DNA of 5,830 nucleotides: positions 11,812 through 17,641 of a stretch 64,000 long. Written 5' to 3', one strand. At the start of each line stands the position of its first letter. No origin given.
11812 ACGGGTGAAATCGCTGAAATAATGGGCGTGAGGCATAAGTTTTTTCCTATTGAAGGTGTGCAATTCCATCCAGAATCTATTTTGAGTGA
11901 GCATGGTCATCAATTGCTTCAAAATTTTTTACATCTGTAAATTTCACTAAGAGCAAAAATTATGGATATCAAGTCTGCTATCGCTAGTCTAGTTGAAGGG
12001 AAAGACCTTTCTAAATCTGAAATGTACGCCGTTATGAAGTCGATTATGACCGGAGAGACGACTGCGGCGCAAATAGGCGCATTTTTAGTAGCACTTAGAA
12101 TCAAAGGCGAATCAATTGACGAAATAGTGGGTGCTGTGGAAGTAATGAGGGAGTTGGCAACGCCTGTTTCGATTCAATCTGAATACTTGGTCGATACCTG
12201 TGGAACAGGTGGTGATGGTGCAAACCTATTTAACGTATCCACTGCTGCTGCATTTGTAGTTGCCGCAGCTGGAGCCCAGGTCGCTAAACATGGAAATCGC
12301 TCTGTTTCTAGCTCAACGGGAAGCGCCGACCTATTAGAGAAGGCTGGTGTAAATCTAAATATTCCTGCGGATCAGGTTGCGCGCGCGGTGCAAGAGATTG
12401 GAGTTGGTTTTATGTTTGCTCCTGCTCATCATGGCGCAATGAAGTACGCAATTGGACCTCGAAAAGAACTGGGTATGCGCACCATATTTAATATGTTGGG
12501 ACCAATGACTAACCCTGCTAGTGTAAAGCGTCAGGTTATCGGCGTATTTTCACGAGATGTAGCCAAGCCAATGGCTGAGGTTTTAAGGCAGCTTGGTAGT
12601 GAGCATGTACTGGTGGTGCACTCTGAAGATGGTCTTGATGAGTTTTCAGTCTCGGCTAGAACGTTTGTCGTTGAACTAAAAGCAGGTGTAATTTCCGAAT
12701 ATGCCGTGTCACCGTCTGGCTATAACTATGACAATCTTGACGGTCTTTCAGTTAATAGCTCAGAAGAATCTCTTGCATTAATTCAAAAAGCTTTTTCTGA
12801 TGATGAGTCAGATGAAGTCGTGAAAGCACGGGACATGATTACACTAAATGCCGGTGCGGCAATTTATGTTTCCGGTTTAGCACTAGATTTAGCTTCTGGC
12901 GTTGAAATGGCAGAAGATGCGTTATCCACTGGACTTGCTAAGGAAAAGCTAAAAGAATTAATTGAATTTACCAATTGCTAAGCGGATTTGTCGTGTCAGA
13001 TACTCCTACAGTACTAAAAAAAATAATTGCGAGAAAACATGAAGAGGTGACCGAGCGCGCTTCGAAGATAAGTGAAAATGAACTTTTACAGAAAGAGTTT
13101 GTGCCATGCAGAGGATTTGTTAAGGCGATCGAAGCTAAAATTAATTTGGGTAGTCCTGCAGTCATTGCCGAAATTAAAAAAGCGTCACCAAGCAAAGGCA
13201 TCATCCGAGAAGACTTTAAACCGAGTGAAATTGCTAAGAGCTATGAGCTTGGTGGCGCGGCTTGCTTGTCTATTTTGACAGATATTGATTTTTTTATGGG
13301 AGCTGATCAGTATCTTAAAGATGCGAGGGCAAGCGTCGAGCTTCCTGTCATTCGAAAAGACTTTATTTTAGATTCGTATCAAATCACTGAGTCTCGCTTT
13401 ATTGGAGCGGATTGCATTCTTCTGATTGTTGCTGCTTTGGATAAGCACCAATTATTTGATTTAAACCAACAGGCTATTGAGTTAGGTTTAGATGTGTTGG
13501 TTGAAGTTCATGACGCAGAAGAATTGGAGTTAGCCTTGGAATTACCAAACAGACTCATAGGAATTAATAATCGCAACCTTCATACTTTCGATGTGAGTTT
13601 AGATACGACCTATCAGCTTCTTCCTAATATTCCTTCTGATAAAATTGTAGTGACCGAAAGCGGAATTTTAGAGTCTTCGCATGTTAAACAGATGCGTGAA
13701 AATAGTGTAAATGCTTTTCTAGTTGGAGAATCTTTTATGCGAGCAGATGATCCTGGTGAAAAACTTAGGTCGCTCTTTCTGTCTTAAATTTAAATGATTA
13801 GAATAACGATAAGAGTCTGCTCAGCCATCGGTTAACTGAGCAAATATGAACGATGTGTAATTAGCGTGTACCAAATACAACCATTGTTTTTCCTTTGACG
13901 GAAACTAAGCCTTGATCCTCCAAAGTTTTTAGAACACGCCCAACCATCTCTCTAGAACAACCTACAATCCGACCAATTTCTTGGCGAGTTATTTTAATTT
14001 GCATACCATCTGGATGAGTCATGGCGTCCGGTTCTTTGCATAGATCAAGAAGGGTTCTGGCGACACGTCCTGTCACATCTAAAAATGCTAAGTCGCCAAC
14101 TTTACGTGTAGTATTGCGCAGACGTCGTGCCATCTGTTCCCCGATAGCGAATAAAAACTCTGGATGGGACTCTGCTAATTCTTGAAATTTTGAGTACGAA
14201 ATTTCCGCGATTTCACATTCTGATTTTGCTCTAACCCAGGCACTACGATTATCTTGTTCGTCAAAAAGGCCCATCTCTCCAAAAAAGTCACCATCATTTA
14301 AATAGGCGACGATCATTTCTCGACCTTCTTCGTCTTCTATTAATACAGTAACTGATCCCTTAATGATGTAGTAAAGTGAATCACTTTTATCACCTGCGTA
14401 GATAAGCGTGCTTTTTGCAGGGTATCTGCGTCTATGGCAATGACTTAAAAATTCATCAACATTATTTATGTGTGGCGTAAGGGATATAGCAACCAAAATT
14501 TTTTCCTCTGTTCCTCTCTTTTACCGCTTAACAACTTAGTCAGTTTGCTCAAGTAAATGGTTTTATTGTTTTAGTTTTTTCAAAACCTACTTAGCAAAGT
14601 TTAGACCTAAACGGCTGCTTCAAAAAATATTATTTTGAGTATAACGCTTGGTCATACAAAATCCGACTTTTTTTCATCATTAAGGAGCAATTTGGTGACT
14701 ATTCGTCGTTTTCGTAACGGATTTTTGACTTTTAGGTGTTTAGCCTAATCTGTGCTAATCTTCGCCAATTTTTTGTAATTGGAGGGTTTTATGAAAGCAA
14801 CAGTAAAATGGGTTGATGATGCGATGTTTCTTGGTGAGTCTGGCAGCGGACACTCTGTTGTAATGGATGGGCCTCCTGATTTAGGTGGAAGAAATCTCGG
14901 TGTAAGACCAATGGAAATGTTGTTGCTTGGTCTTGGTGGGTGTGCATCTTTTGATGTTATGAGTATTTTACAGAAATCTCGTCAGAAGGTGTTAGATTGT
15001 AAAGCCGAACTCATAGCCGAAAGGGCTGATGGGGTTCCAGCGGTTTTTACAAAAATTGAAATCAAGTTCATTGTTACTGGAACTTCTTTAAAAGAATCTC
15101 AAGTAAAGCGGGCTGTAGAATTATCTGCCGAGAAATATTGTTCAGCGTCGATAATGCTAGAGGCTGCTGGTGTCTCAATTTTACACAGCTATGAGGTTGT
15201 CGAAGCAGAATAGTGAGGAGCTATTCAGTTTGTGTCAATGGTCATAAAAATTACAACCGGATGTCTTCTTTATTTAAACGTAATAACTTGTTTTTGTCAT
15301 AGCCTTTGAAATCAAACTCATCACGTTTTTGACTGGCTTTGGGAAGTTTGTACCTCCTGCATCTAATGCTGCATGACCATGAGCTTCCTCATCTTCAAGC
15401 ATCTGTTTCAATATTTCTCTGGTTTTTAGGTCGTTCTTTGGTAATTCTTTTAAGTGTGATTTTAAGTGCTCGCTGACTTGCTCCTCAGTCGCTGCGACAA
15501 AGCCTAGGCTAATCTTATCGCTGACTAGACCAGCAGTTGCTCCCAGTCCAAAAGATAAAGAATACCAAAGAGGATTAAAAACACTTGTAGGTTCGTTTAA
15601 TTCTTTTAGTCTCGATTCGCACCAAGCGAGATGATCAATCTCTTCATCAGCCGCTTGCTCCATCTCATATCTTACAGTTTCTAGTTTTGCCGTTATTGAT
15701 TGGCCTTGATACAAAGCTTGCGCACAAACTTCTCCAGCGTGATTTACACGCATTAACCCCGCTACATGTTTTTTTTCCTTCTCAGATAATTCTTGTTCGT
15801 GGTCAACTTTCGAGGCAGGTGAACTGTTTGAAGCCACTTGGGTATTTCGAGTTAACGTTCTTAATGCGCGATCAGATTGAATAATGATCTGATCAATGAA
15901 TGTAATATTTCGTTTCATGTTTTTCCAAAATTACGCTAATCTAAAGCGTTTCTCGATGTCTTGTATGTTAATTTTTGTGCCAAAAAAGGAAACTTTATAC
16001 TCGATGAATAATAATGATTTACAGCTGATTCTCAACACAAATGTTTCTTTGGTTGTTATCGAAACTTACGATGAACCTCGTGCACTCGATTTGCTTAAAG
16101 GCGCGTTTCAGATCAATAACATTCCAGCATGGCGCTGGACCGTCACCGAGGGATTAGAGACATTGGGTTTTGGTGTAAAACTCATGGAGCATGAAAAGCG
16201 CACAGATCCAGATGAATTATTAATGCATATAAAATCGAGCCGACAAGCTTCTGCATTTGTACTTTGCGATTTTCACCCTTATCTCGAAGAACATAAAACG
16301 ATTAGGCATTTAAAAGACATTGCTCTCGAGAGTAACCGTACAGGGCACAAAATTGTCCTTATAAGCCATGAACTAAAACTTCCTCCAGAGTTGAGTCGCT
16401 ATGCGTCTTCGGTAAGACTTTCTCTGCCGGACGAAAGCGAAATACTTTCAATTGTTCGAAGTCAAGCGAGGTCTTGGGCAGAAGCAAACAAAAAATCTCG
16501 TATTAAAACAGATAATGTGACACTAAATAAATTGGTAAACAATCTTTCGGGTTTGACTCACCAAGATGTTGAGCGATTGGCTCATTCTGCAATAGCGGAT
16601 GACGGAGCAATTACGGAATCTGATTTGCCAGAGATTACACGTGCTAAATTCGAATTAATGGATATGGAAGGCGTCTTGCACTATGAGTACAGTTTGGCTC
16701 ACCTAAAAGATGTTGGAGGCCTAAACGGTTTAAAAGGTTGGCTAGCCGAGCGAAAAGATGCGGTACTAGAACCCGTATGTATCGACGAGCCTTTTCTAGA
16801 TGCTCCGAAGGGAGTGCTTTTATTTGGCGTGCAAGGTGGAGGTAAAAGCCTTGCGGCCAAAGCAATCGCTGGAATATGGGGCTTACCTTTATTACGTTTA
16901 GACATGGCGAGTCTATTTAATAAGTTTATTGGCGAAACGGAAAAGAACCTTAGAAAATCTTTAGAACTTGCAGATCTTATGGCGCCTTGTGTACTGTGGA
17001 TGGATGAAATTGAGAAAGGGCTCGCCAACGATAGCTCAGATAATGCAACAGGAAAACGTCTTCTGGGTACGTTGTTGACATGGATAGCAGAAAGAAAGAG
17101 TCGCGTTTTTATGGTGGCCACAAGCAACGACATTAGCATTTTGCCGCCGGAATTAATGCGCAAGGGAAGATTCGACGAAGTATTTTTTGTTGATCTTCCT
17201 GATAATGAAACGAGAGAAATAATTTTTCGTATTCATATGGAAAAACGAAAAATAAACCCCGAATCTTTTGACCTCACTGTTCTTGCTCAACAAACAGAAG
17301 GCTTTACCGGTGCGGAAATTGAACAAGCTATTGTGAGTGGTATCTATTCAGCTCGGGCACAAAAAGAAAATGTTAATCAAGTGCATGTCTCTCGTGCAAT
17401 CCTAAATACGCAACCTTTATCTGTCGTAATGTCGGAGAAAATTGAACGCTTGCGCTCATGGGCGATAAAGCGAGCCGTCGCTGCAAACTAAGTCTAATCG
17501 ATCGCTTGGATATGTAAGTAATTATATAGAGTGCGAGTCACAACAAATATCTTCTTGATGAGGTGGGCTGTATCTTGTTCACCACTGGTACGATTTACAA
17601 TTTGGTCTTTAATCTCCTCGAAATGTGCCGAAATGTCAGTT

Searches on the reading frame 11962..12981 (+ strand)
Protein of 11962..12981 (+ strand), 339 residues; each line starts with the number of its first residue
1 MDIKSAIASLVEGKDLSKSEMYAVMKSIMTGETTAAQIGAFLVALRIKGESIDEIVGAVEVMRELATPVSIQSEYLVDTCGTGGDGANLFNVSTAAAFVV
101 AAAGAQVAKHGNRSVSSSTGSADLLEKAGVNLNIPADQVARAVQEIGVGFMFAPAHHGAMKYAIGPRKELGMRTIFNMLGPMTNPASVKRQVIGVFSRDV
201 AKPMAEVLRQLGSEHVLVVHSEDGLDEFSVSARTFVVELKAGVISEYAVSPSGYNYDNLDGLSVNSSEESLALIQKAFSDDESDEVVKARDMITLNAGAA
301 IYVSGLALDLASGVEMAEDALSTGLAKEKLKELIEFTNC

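Call 3: search_protein_families(library=ncbifam, proteins=[window:11962-12981:+], max_evalue=0.001)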
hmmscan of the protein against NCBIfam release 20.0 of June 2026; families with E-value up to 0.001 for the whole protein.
window:11962-12981:+ (339 aa): 12 families
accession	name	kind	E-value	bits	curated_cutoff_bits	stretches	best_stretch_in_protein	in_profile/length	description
TIGR01245.1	trpD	equivalog_domain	3.4e-119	398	199.05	1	8-335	2-329/330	anthranilate phosphoribosyltransferase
NF011201.0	PRK14607.1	equivalog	3.3e-106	356.1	670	1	1-337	193-528/534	bifunctional anthranilate synthase component II/anthranilate phosphoribosyltransferase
NF007073.0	PRK09522.1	equivalog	1.5e-65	222.1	738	1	7-263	204-461/531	bifunctional anthranilate synthase glutamate amidotransferase component TrpG/anthranilate phosphoribosyltransferase TrpD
NF005635.0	PRK07394.1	equivalog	1.3e-34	120.1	287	1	13-337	19-344/348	hypothetical protein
NF006564.0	PRK09071.1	equivalog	7e-26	91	257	1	13-250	27-263/335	glycosyl transferase family protein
NF003338.0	PRK04350.1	subfamily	1.6e-16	59.7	434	1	6-147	95-233/502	thymidine phosphorylase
TIGR03327.1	AMP_phos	equivalog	5e-16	58.3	535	1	7-150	91-231/500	AMP phosphorylase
TIGR02645.1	ARCH_P_rylase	hypoth_equivalog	7.7e-15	54.3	434.6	1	6-151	89-231/493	putative thymidine phosphorylase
NF006005.0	PRK08136.1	equivalog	2.3e-14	53.5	185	1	14-213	18-220/314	DNA-binding protein YbiB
NF004490.0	PRK05820.1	equivalog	4.9e-10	38.6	269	1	2-148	4-150/439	thymidine phosphorylase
TIGR02644.1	Y_phosphoryl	subfamily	3.8e-09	35.8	409.05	1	11-149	9-147/417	pyrimidine-nucleoside phosphorylase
TIGR02643.1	T_phosphoryl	equivalog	3e-06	26.4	570.7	1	12-149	12-151/437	thymidine phosphorylase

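Call 4: search_protein_families(library=pfam, proteins=[window:11962-12981:+], max_evalue=0.001)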
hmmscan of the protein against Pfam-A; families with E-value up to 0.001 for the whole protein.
window:11962-12981:+ (339 aa): 2 families
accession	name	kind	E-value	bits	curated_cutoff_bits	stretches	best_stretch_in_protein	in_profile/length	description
PF00591.27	Glycos_transf_3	-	1.4e-90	303.8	27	1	75-326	3-252/253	Glycosyl transferase family, a/b domain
PF02885.22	Glycos_trans_3N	-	2.1e-24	85.5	26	1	4-66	1-63/63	Glycosyl transferase family, helical bundle domain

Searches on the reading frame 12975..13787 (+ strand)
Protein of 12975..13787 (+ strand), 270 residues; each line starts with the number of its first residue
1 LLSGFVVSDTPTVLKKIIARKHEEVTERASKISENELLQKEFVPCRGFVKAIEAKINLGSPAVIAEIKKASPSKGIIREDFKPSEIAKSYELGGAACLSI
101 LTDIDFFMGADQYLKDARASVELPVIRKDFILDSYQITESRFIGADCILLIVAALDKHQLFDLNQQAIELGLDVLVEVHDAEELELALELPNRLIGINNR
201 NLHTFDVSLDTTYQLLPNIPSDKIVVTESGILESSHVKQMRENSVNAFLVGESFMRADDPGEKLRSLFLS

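Call 3: search_protein_families(library=ncbifam, proteins=[window:12975-13787:+], max_evalue=0.001)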
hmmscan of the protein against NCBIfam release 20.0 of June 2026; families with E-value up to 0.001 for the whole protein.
window:12975-13787:+ (270 aa): 14 families
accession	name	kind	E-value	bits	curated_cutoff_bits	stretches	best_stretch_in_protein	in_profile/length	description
NF001373.0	PRK00278.1-6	equivalog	1e-117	392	317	1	11-269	2-262/263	indole-3-glycerol phosphate synthase TrpC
NF001370.0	PRK00278.1-2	equivalog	1e-100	336.3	348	1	12-267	3-260/266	indole-3-glycerol phosphate synthase TrpC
NF001377.0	PRK00278.2-4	equivalog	7.8e-93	310.4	260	1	12-267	2-255/259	indole-3-glycerol phosphate synthase TrpC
NF001375.0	PRK00278.2-2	equivalog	1.2e-79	267.3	360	1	14-268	2-248/255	indole-3-glycerol phosphate synthase TrpC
NF001372.0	PRK00278.1-4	subfamily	1.9e-78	263.6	370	1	12-268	30-292/295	indole-3-glycerol phosphate synthase TrpC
NF001378.0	PRK00278.2-5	equivalog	2.6e-77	259.6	360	1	13-267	2-258/263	indole-3-glycerol phosphate synthase TrpC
NF006945.0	PRK09427.1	equivalog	2.9e-76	256.9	380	1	9-268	5-258/461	bifunctional indole-3-glycerol-phosphate synthase TrpC/phosphoribosylanthranilate isomerase TrpF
NF001371.0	PRK00278.1-3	equivalog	1.6e-69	234.1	307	1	12-267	3-251/255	indole-3-glycerol phosphate synthase TrpC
NF001369.0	PRK00278.1-1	equivalog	4.9e-65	219.3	329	1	12-267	4-257/271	indole-3-glycerol phosphate synthase TrpC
NF001376.0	PRK00278.2-3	equivalog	3e-60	203.8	284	1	10-267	6-251/255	indole-3-glycerol phosphate synthase TrpC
NF010562.0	PRK13957.1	equivalog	3.7e-58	196.6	414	1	8-260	4-244/252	indole-3-glycerol-phosphate synthase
NF001374.0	PRK00278.2-1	equivalog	1.1e-51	175.6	258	1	49-259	34-242/249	indole-3-glycerol phosphate synthase TrpC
NF010375.0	PRK13802.1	equivalog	1.1e-50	172.5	1386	1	13-261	3-250/695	bifunctional indole-3-glycerol phosphate synthase/tryptophan synthase subunit beta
NF041303.1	Indglycph_syn_Halo_TrpC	equivalog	3.3e-48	164.2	380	1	40-258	26-240/250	indole-3-glycerol phosphate synthase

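Call 4: search_protein_families(library=pfam, proteins=[window:12975-13787:+], max_evalue=0.001)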
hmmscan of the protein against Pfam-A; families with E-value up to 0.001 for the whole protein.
window:12975-13787:+ (270 aa): 1 family
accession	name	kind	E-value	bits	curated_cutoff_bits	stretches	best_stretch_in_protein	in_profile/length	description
PF00218.27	IGPS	-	3.2e-92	308.8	27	1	14-267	1-254/254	Indole-3-glycerol phosphate synthase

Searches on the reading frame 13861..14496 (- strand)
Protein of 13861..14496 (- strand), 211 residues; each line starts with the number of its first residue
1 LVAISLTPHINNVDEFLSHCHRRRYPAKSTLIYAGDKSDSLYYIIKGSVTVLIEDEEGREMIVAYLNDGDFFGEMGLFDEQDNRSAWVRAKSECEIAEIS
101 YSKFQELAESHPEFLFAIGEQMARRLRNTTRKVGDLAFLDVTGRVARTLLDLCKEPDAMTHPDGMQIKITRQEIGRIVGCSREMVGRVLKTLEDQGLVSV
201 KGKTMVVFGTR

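Call 8: search_protein_families(library=ncbifam, proteins=[window:13861-14496:-], max_evalue=1e-10)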
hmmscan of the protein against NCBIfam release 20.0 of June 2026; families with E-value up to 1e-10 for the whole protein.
window:13861-14496:- (211 aa): 7 families
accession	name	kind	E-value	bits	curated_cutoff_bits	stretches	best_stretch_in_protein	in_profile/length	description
NF008732.0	PRK11753.1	equivalog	4.9e-113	375.9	266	1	8-211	11-214/214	cAMP-activated global transcriptional regulator CRP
NF010499.0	PRK13918.1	equivalog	6.3e-17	61.8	274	1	25-199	17-183/205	CRP/FNR family transcriptional regulator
TIGR03697.1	NtcA_cyano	equivalog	1.4e-14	54.3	244.95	1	30-208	3-183/193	global nitrogen regulator NtcA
NF008365.0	PRK11161.1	subfamily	1.1e-13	51.1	228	1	19-207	45-233/250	fumarate/nitrate reduction transcriptional regulator Fnr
NF052518.1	TransRegLdrP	equivalog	4e-13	49.8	300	1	23-200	2-171/195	transcriptional regulator LdrP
NF006901.0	PRK09392.1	equivalog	8.1e-13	48.2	211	1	14-206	24-210/236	transcriptional activator FtrB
NF041163.2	encap_f2b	equivalog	2.3e-12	46.8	400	1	13-135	88-209/450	family 2B encapsulin nanocompartment shell protein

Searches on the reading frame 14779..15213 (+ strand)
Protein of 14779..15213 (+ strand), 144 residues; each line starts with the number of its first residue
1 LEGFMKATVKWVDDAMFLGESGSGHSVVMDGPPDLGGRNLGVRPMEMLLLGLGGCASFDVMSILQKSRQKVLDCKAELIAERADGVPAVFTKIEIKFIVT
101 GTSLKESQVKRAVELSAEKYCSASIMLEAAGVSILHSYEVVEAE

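Call 8: search_protein_families(library=ncbifam, proteins=[window:14779-15213:+], max_evalue=1e-10)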
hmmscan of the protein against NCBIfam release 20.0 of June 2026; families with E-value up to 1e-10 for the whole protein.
window:14779-15213:+ (144 aa): 1 family
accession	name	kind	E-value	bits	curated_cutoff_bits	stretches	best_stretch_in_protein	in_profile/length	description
NF008009.0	PRK10738.1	equivalog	5.1e-48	162.4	138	1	5-142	1-133/134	OsmC family protein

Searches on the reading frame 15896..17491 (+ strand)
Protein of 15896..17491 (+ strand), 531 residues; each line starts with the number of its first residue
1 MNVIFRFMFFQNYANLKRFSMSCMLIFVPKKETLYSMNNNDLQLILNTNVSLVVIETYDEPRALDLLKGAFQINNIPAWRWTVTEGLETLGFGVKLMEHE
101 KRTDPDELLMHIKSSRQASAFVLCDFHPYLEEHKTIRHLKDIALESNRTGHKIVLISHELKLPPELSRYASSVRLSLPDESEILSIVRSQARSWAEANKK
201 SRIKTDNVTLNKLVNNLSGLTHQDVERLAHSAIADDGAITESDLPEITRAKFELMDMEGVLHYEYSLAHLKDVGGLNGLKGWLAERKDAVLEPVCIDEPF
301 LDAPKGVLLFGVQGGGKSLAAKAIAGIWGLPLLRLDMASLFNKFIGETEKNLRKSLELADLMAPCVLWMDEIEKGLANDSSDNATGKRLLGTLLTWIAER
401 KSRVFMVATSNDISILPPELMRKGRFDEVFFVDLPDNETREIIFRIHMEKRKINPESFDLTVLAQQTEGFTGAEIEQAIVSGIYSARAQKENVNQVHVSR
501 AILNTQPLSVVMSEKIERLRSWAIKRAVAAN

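Call 8: search_protein_families(library=ncbifam, proteins=[window:15896-17491:+], max_evalue=1e-10)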
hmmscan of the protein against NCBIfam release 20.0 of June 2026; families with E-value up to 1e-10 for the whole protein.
window:15896-17491:+ (531 aa): 10 families
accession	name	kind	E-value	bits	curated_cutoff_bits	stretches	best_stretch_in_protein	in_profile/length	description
NF003069.1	PRK03992.1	subfamily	3e-38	131.9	500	1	197-502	61-369/379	proteasome-activating nucleotidase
TIGR01242.2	TIGR01242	subfamily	5.8e-36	124.2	500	1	269-502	112-352/362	proteasome-activating nucleotidase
TIGR01243.1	CDC48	subfamily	1e-35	123.3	802.65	1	264-481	446-667/733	CDC48 family AAA ATPase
TIGR01241.2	FtsH_fam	equivalog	1.7e-33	116.3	600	1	269-502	160-399/598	ATP-dependent zinc metalloprotease FtsH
NF047747.1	PrtsmActNtasePan2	equivalog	1.7e-29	103.2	700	1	270-501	150-388/397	proteasome-activating nucleotidase Pan2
NF047748.1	PrtsmActNtasePan1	equivalog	2.4e-29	102.6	750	1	248-499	130-383/405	proteasome-activating nucleotidase Pan1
NF008004.0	PRK10733.1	equivalog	1.3e-26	92.8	1008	1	270-512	151-403/644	ATP-dependent zinc metalloprotease FtsH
NF042959.1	IteA_antiphage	equivalog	1.5e-25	90.1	510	1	303-525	124-349/367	anti-phage ATPase IteA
NF041006.2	cell_div_CdvC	equivalog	5.7e-23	81.4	650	1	262-492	94-326/370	cell division protein CdvC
TIGR03689.1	pup_AAA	equivalog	1.9e-15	56.6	504.75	1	271-528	182-459/512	proteasome ATPase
